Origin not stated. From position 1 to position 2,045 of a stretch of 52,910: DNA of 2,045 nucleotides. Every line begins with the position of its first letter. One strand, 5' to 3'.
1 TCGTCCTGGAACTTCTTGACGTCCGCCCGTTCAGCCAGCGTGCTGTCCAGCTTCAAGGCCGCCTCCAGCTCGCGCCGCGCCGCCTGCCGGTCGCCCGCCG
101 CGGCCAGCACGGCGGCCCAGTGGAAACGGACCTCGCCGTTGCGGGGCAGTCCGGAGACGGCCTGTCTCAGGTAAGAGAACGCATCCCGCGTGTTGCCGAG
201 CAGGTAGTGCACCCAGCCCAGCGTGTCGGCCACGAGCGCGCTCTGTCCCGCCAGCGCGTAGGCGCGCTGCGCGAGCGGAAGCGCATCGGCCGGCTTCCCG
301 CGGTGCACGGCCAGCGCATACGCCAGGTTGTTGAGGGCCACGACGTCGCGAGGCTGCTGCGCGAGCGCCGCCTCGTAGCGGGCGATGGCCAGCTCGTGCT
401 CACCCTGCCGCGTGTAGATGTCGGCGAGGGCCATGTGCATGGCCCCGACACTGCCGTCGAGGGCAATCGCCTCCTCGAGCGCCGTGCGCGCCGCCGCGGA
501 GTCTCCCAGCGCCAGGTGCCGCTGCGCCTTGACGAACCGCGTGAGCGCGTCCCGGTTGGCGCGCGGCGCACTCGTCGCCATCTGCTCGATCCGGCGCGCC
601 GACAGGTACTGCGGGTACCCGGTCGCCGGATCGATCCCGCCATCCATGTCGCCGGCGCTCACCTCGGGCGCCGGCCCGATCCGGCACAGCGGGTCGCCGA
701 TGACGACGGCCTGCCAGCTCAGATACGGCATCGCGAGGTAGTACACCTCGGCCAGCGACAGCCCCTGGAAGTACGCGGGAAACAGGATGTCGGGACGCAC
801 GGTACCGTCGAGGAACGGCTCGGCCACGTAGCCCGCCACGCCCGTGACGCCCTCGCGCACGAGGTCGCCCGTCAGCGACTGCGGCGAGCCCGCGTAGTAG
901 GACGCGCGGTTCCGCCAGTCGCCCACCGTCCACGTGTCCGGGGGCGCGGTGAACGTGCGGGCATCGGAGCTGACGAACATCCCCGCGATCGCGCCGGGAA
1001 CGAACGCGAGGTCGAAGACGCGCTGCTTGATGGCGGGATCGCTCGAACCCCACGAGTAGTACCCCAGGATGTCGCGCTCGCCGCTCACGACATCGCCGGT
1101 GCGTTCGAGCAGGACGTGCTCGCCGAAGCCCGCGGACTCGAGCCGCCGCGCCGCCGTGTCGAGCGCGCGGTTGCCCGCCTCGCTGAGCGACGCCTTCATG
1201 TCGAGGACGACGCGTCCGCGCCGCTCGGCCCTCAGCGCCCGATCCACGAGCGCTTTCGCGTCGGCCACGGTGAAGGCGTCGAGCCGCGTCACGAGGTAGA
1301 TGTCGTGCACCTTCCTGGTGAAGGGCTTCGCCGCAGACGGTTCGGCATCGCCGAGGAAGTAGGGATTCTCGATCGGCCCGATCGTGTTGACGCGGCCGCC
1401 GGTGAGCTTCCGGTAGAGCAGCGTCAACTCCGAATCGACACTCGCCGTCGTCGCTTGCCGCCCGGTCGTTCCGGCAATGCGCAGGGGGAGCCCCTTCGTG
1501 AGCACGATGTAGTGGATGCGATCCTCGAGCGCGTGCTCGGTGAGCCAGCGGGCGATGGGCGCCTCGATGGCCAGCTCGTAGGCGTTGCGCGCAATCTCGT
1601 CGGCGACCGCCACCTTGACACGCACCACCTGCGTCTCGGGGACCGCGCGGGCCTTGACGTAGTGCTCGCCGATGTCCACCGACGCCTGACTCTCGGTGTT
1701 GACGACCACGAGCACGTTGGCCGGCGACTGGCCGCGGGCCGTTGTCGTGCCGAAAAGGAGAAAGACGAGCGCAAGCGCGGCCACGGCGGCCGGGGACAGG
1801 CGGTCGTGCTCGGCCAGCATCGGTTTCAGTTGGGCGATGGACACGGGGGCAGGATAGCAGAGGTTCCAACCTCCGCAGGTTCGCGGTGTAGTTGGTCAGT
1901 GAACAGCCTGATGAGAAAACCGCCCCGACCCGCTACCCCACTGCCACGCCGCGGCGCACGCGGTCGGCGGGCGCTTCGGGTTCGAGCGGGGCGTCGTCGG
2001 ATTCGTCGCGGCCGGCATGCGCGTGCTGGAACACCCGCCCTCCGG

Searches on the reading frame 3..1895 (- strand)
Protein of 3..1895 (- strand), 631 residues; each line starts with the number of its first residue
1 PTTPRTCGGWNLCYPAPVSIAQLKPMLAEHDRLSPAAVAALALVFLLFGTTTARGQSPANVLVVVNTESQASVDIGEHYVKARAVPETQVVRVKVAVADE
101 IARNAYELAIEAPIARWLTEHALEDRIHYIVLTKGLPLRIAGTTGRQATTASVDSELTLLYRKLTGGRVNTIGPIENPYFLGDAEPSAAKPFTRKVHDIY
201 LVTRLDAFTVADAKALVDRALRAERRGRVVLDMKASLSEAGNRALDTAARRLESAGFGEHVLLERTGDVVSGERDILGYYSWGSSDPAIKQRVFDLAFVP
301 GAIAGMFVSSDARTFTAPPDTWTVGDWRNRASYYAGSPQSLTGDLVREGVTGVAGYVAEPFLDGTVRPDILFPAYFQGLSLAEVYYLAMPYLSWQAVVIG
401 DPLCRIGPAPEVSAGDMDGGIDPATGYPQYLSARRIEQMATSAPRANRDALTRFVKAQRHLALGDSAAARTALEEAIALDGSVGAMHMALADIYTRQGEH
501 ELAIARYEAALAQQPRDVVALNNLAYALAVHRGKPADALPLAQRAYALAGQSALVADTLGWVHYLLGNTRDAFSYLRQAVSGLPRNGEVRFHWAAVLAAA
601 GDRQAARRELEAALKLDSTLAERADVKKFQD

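Call 11: search_protein_families(library=pfam, proteins=[window:3-1895:-])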
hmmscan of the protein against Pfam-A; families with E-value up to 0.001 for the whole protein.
window:3-1895:- (631 aa): 16 families
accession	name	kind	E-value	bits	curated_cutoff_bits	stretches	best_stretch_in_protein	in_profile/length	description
PF13428.12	TPR_14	-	5.3e-12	45.6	23.5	1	487-526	4-43/44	Tetratricopeptide repeat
PF13424.12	TPR_12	-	1.2e-11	45.1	30.1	2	520-581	5-73/77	Tetratricopeptide repeat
PF07719.23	TPR_2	-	2.2e-10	40.3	27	0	487-517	4-34/34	Tetratricopeptide repeat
PF13432.12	TPR_16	-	3.5e-10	40.6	32.7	2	456-505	3-52/65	Tetratricopeptide repeat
PF14559.12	TPR_19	-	5e-09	36.8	25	2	567-616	5-54/68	Tetratricopeptide repeat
PF13181.12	TPR_8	-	1.1e-08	35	25.7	0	487-515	4-32/34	Tetratricopeptide repeat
PF24575.1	TPR_Slam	-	1.2e-06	29.3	35.2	0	487-530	50-93/104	Surface lipoprotein assembly modifier, N-terminal TPR repeats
PF13414.12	TPR_11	-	4.6e-06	26.7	26.8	1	492-528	2-38/42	TPR repeat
PF12895.13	ANAPC3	-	1.2e-05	25.9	27.2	0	536-612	6-81/82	Anaphase-promoting complex, cyclosome, subunit 3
PF13431.12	TPR_17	-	2.1e-05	24.9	24.4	1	507-539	2-33/34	Tetratricopeptide repeat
PF13429.12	TPR_15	-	7e-05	22.8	26.2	1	487-614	149-275/280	Tetratricopeptide repeat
PF13174.12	TPR_6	-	0.00011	23.1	26.3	0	490-515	6-31/33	Tetratricopeptide repeat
PF13176.12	TPR_7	-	0.0002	21.7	27.9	1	488-518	3-35/36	Tetratricopeptide repeat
PF13374.12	TPR_10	-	0.00022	21.6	27.5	0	520-548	4-31/42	Tetratricopeptide repeat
PF23914.1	TPR_CcmH_CycH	-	0.00028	21.2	42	0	460-533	60-135/158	Cytochrome c-type biogenesis protein H TPR domain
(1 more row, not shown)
